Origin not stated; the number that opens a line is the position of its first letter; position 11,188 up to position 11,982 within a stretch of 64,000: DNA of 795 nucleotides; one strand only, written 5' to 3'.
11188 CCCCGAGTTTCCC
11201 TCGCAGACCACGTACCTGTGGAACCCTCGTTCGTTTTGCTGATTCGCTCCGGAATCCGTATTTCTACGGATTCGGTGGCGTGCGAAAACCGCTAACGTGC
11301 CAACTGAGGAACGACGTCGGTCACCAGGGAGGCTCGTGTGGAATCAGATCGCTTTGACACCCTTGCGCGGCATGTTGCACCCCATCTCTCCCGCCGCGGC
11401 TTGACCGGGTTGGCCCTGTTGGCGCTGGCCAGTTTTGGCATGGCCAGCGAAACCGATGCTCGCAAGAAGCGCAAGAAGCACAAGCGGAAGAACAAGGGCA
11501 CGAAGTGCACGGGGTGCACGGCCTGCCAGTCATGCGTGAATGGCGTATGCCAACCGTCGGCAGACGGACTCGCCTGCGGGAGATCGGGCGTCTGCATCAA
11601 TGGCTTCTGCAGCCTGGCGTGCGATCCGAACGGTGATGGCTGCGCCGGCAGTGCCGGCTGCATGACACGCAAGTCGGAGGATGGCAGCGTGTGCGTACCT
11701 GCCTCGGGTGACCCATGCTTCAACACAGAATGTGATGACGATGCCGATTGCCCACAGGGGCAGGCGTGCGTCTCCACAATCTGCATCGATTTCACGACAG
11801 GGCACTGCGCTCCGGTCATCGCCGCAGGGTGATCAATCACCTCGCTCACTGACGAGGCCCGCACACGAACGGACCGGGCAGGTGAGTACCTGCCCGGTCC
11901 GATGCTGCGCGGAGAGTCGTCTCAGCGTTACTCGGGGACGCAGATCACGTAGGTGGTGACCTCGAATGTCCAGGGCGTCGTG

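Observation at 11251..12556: Convergent pair of Tat-signal, polybasic, Cys-rich or collagen-like small secreted proteins: core of a four-member family in this window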

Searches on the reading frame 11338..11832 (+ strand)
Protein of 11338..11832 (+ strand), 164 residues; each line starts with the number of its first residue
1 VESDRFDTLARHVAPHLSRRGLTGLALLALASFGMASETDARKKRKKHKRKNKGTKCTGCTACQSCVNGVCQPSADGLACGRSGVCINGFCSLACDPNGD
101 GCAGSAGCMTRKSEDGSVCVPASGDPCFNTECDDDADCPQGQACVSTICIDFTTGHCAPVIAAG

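Call 6: search_protein_families(library=pfam, proteins=[window:11338-11832:+], max_evalue=1)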
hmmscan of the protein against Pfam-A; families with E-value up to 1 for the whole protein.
window:11338-11832:+ (164 aa): 1 family
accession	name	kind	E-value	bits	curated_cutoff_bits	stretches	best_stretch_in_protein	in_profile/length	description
PF23416.1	DUF7107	-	0.012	16.4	24.6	1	118-150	18-47/48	Domain of unknown function (DUF7107)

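Call 7: search_protein_families(library=ncbifam, proteins=[window:11338-11832:+], max_evalue=1)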
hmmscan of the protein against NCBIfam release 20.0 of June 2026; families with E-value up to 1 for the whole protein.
window:11338-11832:+ (164 aa): 0 families

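Call 8: find_homologous_proteins(query=window:11338-11832:+, max_evalue=0.01)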
Query window:11338-11832:+ (164 aa): 2 proteins with E <= 0.01 among 60 candidates.
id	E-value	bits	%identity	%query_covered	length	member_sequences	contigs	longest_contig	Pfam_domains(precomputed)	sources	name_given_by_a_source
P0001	1.4e-102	359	98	100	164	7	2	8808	-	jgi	jgi:hypothetical protein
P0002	1.8e-61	225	68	100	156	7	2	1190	-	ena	-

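Call 14: find_encoding_contigs(protein=P0001, flank=5000)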
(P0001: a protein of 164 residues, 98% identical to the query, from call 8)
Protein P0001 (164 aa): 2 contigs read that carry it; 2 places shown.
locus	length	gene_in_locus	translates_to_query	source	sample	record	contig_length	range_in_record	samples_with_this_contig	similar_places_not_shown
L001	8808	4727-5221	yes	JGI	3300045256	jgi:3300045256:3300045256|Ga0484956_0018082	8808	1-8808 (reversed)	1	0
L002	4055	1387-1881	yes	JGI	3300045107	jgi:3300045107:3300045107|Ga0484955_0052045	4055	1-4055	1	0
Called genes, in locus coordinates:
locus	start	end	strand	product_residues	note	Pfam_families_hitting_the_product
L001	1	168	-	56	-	?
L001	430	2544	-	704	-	PF04879:Molybdop_Fe4S4 (weak), PF00384:Molybdopterin, PF01568:Molydop_binding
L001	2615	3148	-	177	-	-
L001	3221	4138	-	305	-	PF03069:FmdA_AmdA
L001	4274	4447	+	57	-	-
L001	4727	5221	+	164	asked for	-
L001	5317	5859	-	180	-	-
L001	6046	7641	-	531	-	PF01266:DAO (faint), PF01593:Amino_oxidase, PF13450:NAD_binding_8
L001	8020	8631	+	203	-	PF07366:SnoaL, PF12680:SnoaL_2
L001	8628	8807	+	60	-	?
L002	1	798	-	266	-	?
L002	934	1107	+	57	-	-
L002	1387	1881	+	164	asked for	-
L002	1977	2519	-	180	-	-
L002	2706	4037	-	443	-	PF01593:Amino_oxidase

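Call 15: find_encoding_contigs(protein=P0002, flank=5000)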
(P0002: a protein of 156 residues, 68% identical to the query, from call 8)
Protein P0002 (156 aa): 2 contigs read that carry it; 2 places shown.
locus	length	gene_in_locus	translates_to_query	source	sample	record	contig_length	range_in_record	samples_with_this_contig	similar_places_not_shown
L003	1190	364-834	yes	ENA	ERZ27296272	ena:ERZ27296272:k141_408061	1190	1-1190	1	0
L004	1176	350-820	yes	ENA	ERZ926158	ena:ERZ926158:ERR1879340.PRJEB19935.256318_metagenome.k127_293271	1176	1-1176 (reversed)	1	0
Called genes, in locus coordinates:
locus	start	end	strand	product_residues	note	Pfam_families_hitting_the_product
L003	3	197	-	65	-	?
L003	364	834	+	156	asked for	-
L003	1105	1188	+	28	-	?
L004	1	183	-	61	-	?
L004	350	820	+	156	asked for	-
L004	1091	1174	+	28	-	?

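Call 48: search_protein_representatives(alignment_id=A6)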
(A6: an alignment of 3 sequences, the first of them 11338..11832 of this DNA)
Query: 3 sequences, 164 profile positions. Proteins with E-value up to 0.001 (for the whole library): 246; up to 1e-10: 28; up to 1e-30: 3. The best 150 are listed.
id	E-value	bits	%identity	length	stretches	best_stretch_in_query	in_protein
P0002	6.3e-85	299.6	-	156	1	1-164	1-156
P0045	7.4e-44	166.0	-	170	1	1-161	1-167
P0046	9.1e-36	139.7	-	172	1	1-163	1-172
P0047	9.8e-24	100.6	-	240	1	4-149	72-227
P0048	2.4e-22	96.1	-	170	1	1-149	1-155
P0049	2.7e-22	95.9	-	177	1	1-149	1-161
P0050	3.9e-22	95.4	-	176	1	1-163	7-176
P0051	4.1e-20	88.8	-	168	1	1-158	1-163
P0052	1.2e-19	87.3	-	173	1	1-149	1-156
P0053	6.6e-19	84.9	-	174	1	1-147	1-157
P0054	3.7e-18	82.5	-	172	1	1-151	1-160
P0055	7.5e-18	81.5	-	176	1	2-149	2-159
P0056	8.2e-18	81.4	-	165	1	2-161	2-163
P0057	4.5e-16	75.7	-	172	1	13-153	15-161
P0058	1.0e-15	74.6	-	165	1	1-157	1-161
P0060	1.6e-14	70.7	-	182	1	1-110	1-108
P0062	4.2e-13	66.0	-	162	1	1-159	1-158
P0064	1.0e-12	64.8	-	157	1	1-149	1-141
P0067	3.1e-12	63.2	-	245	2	1-162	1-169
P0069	3.7e-11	59.7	-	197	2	1-96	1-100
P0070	4.2e-11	59.5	-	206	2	1-107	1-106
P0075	1.5e-10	57.7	-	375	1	1-152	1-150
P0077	2.0e-10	57.4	-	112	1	1-95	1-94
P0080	6.1e-10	55.7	-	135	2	1-102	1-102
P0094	4.5e-08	49.7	-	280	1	1-117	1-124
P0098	6.9e-08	49.1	-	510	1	1-132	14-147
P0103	9.5e-08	48.6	-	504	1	1-103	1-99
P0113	5.2e-07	46.2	-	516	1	3-140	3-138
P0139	4.9e-06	43.1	-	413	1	1-102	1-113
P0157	1.4e-05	41.6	-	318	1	2-95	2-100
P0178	4.4e-05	40.0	-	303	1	1-92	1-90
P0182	4.8e-05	39.8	-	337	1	4-124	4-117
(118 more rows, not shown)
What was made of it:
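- Nearly all alignments start at residue 1 of both query and target (call 48).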

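Call 51: search_protein_families(library=pfam, alignment_id=A8, max_evalue=0.001)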
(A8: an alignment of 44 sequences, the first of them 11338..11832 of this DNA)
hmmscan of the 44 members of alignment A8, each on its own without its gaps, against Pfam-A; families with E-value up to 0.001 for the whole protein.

A. member 1, window:11338-11832:+ (164 aa): 0 families

B. families by the number of members that match (of 44 scanned): 14 families
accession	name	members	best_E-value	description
PF01436.27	NHL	2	3.5e-37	NHL repeat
PF08450.18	SGL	2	3e-16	SMP-30/Gluconolactonase/LRE-like region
PF13229.12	Beta_helix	1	2.7e-15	Right handed beta helix region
PF06739.17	SBBP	1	7.2e-13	Beta-propeller repeat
PF25021.1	TEN_NHL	1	1.1e-12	Teneurin NHL domain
PF24684.1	Vgb_lyase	1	8.9e-11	Virginiamycin B lyase family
PF22701.2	Mala_s_1-like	1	2.9e-10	Mal s 1 allergenic protein-like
PF02415.23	Chlam_PMP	1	6.4e-09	Chlamydia polymorphic membrane protein (Chlamydia_PMP) repeat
PF13449.12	Phytase-like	1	1.8e-08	Esterase-like activity of phytase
PF05048.19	NosD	1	1.9e-06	Periplasmic copper-binding protein (NosD)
PF17170.10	DUF5128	1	3.6e-06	6-bladed beta-propeller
PF04885.19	Stig1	1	5.3e-06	Stigma-specific STIG1-like protein family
PF06977.17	SdiA-regulated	1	3e-05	SdiA-regulated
PF06482.17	Endostatin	1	0.00027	Collagenase NC10 and Endostatin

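Call 54: search_protein_families(library=ncbifam, alignment_id=A8, max_evalue=0.01)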
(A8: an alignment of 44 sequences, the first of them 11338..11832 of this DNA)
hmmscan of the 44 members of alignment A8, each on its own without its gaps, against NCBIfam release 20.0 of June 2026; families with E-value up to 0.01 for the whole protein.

A. member 1, window:11338-11832:+ (164 aa): 0 families

B. families by the number of members that match (of 44 scanned): 12 families
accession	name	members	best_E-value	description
NF035926.1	scyF_NHL_VPEP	2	6e-42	scytonemin biosynthesis PEP-CTERM protein ScyF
TIGR04247.1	NosD_copper_fam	2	1.3e-09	nitrous oxide reductase family maturation protein NosD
NF047780.1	LIC12708_fam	2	0.00045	LIC_12708 family protein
NF041328.1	C_rich_MXAN6577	1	8.6e-11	MXAN_6577-like cysteine-rich protein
NF033206.1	ScyE_fam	1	7.9e-10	ScyD/ScyE family protein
NF000096.1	stregra_B_VgbB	1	8.2e-05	streptogramin B lyase Vgb(B)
NF047494.1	Lepto_SBBP_lipo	1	9.7e-05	SBBP repeat beta-propeller lipoprotein, LipL53 family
NF000022.1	stregra_B_VgbA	1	0.00022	streptogramin B lyase Vgb(A)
TIGR03804.1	para_beta_helix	1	0.00036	parallel beta-helix repeat protein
NF047833.1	TyroCdyMelC1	1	0.0011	apotyrosinase chaperone MelC1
TIGR04201.1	Myxo_Cys_RPT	1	0.0016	Cys-rich repeat-containing protein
TIGR03805.1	beta_helix_1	1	0.0024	parallel beta-helix domain-containing protein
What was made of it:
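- On Fe-S or metal-cofactor Tat substrates: No such family is hit in 44 members (calls 51, 54).
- Closest known: Small disulfide-rich modules. Same: Single family members hit the MXAN_6577-like and Stig1 models (calls 51, 54).
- Cargo types are extracytoplasmic in character (calls 51, 54). No Fe-S or metal-binding family is hit (calls 6, 7, 51, 54).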

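Call 55: list_cluster_members(proteins=[P0045, P0046, P0048, P0060, P0075, P0098, P0113, P0139, P0016, P0157])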
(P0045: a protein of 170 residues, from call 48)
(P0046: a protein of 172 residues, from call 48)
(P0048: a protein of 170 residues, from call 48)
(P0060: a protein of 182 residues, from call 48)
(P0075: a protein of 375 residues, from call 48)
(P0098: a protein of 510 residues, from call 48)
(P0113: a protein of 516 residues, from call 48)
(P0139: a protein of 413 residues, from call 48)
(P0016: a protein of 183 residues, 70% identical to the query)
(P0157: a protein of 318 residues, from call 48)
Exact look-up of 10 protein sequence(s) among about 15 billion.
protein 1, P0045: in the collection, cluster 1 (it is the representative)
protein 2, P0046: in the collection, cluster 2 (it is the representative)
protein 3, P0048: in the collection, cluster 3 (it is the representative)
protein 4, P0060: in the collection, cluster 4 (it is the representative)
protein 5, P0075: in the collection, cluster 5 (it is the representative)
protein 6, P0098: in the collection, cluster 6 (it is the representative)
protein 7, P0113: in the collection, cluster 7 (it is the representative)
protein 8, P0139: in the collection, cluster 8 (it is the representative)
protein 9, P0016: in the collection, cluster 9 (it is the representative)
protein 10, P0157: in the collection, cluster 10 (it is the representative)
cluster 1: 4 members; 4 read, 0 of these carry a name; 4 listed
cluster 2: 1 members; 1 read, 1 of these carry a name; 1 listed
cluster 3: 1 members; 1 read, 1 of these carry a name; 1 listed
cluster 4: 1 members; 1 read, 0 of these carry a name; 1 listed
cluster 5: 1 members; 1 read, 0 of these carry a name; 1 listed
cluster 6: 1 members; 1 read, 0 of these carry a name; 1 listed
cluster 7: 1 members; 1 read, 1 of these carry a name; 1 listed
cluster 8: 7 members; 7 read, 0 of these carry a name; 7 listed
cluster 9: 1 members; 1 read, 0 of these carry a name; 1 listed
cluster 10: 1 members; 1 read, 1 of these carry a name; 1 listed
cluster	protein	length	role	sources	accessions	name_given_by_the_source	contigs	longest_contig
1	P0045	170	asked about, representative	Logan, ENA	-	-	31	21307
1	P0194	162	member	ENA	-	-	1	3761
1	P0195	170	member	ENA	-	-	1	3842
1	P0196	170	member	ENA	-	-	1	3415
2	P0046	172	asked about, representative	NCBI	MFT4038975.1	MAG: hypothetical protein QM692_12395 [Thermomicrobiales bacterium]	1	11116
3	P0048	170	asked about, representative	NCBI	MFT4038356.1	MAG: hypothetical protein QM692_09270 [Thermomicrobiales bacterium]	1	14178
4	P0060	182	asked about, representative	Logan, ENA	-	-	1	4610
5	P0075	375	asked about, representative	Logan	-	-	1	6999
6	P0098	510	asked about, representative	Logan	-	-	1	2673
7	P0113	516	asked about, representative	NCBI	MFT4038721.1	MAG: NHL repeat-containing protein [Thermomicrobiales bacterium]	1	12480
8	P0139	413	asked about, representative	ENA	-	-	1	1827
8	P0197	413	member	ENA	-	-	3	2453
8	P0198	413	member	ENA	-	-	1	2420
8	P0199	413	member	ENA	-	-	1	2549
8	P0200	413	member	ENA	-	-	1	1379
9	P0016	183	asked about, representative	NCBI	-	-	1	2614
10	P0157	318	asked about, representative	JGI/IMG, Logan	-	Stigma-specific protein, Stig1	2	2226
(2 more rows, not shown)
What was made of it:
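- Three hits come from one MAG (call 55).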

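Call 67: predict_structure(alignment_id=A9)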
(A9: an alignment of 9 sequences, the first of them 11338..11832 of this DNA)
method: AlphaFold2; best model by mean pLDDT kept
length: 164 residues; sequences in the alignment: 9
mean_pLDDT: 45.9   pTM: 0.23
mean pLDDT of the five models: 45.9, 44.0, 43.1, 42.6, 41.0
residues with pLDDT >= 90: 0; 70-90: 4; 50-70: 48; < 50: 112
segments of 3 or more residues with pLDDT < 50: 1-54, 76-78, 81-84, 92-109, 111-129, 152-164
pLDDT, mean of each block of 10 residues (from residue 1): 39 38 35 31 41 54 66 53 50 40 44 45 42 65 57 39 26
secondary structure, 60 per line:
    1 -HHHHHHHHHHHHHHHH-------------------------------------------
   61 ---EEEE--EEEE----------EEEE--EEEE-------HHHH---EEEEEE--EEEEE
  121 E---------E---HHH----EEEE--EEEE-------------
elements in order: H2-17 E64-67 E70-73 E84-87 E90-93 H101-104 E108-113 E116-121 E142-145 E148-151
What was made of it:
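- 11338..11460 (+): P1 leader, residues 1-41: pre-RR helix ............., SRR at 18-20, h-region, ETDA site. AF2 predicts a helix at residues 2-17, at low confidence (call 67).
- The P1 structure model is poor (pLDDT 46, call 67).
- Tried and rejected: The model came out at pLDDT 46 (call 67).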

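Call 69: search_solved_structures(query=A10, max_evalue=10, show_alignments=2)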
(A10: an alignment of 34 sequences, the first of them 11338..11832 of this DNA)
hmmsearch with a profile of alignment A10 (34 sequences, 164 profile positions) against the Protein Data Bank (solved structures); distinct sequences matched with E-value up to 10: 4.
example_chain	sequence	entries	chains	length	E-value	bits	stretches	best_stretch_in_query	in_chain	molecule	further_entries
6i31_A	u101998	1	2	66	0.00086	22.3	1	91-130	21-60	Evasin-3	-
6qjb_A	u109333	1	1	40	0.0085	19.1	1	91-123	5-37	Evasin-3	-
1oig_A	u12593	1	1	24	0.031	17.3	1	131-152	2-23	Dumpy, isoform Y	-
2jmv_A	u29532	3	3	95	0.032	17.2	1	85-153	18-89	Scytovirin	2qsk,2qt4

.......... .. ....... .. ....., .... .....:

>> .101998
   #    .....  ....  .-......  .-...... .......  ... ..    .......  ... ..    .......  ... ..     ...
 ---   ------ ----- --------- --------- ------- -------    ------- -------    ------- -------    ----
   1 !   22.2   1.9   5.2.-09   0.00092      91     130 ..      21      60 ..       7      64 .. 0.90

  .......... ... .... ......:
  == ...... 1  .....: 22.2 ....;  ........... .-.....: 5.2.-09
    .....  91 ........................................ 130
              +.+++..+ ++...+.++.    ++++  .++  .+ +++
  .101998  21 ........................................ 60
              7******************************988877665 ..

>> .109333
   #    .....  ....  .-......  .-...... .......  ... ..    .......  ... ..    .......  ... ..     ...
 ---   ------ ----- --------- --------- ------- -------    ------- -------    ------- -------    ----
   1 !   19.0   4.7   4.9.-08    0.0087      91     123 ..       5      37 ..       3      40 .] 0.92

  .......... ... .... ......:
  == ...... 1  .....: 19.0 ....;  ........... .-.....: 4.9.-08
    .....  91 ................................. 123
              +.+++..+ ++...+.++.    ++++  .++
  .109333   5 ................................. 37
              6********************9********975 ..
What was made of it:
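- Closest known: Small disulfide-rich modules. Same: Weak profile matches (call 69).
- PDB profile matches are only to disulfide mini-proteins: Evasin-3 (E = 8.6e-4), Dumpy and scytovirin (call 69). The resemblances are to disulfide knottins (call 69).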

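Call 75: list_cluster_members(proteins=[P0047, P0049, P0050, P0051, P0052, P0053, P0054, P0056, P0058, P0062])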
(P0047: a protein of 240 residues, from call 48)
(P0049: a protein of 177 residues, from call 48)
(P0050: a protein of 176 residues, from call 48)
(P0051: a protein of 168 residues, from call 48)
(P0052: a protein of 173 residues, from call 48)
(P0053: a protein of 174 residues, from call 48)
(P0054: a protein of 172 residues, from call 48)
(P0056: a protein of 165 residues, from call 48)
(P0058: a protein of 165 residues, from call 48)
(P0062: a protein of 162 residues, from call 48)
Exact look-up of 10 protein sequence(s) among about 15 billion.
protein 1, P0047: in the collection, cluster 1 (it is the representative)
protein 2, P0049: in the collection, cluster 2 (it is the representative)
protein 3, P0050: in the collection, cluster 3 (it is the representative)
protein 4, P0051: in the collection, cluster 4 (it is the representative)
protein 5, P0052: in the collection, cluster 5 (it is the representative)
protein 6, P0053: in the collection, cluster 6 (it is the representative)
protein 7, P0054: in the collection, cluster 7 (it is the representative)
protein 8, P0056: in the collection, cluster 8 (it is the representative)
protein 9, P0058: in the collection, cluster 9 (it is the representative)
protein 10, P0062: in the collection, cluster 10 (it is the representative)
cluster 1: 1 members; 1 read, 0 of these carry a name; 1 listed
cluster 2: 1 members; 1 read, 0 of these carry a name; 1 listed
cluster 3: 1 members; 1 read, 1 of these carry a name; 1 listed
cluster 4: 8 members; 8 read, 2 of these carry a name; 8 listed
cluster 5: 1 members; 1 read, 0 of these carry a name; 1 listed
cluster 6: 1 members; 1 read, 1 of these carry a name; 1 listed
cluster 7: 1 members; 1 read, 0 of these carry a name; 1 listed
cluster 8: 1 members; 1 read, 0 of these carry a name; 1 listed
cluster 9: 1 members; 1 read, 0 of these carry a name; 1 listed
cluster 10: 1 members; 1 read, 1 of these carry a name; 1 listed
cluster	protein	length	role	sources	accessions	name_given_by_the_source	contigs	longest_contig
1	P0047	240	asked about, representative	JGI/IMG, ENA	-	-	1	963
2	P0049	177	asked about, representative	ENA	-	-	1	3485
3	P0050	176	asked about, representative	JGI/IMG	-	hypothetical protein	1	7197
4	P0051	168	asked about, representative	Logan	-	-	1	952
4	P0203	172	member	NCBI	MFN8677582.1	MAG: hypothetical protein U0Z70_14500 [Thermomicrobiales bacterium]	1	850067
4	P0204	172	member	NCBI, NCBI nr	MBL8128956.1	MAG: hypothetical protein JNM64_15060 [Chloroflexia bacterium] | hypothetical protein [Chloroflexia bacterium]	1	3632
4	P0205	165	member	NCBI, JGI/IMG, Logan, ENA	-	-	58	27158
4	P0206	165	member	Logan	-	-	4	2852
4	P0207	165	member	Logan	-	-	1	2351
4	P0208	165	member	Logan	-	-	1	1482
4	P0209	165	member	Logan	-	-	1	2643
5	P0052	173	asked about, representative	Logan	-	-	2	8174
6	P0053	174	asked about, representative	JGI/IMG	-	hypothetical protein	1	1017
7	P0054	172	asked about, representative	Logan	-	-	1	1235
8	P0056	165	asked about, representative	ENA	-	-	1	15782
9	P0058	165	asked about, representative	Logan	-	-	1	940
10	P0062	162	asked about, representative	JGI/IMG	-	hypothetical protein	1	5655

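Call 96: list_cluster_members(proteins=[P0064, P0067, P0069, P0070, P0077, P0080, P0094, P0103, P0178, P0182])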
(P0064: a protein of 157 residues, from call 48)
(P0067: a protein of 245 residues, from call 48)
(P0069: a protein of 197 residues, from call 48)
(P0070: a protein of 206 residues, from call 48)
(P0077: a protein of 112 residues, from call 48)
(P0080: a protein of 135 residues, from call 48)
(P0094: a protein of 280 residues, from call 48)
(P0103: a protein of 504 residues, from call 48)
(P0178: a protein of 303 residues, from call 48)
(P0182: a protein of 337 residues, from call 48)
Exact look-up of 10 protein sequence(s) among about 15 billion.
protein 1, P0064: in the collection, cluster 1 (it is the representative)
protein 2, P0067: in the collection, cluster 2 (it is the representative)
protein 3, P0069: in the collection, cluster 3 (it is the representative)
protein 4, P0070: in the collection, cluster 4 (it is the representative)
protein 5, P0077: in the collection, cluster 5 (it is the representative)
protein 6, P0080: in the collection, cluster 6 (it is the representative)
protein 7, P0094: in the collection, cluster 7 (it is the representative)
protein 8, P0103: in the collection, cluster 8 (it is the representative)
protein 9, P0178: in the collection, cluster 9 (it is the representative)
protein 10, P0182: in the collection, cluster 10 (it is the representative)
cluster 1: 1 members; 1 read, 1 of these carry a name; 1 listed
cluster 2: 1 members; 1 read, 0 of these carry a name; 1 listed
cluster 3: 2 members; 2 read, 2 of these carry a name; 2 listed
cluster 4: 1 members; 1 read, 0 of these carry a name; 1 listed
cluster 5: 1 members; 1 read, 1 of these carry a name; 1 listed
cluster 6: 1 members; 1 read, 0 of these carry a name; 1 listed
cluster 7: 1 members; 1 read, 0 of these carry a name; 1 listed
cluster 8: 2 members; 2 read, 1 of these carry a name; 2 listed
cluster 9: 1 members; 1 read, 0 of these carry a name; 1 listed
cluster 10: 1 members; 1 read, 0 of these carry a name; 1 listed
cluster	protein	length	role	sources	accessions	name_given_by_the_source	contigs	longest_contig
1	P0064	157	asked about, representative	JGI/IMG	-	hypothetical protein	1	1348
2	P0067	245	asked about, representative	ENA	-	-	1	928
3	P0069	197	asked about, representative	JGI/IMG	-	hypothetical protein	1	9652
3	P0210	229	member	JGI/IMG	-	hypothetical protein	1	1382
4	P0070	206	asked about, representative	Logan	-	-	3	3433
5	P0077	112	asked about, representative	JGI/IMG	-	hypothetical protein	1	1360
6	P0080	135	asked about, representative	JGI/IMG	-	-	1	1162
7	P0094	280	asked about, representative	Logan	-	-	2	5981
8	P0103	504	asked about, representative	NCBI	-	-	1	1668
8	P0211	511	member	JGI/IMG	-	hypothetical protein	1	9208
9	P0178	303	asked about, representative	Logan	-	-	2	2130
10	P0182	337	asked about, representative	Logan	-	-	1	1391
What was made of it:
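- Tried and rejected: The third cluster look-up added no taxon names (call 96).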
